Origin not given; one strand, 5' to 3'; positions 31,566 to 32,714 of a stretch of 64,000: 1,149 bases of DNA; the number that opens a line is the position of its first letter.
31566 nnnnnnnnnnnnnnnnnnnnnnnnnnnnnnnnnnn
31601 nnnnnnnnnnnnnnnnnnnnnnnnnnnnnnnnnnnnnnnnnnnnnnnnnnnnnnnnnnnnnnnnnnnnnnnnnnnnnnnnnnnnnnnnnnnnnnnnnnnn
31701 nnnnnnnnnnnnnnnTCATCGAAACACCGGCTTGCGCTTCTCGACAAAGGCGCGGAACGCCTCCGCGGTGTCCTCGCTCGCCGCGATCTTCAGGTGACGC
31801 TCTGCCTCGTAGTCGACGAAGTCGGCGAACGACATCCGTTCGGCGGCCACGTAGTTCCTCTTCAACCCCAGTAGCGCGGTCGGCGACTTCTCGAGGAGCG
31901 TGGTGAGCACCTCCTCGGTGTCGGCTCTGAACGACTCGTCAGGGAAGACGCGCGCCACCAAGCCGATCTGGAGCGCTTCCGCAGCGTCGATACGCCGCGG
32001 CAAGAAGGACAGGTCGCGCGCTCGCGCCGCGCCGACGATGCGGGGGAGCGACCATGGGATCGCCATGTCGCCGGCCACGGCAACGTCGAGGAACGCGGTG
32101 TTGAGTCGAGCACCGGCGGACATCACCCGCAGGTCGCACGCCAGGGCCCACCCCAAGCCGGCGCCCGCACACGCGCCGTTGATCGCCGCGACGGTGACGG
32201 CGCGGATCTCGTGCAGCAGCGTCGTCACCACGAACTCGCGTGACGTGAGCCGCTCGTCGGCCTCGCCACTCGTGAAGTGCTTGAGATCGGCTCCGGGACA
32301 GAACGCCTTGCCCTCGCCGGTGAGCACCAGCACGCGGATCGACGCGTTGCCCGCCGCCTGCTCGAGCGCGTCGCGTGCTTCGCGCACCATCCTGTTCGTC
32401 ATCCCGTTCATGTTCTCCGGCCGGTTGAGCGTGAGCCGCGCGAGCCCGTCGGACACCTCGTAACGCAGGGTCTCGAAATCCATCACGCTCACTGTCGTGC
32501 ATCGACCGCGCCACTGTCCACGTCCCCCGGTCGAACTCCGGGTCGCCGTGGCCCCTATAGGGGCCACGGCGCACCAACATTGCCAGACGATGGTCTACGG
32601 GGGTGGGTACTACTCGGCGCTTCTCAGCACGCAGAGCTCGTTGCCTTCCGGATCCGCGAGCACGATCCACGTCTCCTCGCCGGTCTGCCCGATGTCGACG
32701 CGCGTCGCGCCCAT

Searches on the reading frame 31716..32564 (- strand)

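Call 62: search_protein_families(library=pfam, proteins=[window:31716-32564:-], max_evalue=1)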
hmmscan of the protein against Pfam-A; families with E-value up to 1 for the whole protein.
window:31716-32564:- (282 aa): 3 families
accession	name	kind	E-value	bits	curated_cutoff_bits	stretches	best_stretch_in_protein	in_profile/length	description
PF00378.25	ECH_1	-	5.2e-52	177.1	27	1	38-281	3-248/251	Enoyl-CoA hydratase/isomerase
PF16113.10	ECH_2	-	3e-27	96.4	27.2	2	42-213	2-178/335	Enoyl-CoA hydratase/isomerase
PF00043.30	GST_C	-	0.23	12.2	20.7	1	203-258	11-67/93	Glutathione S-transferase, C-terminal domain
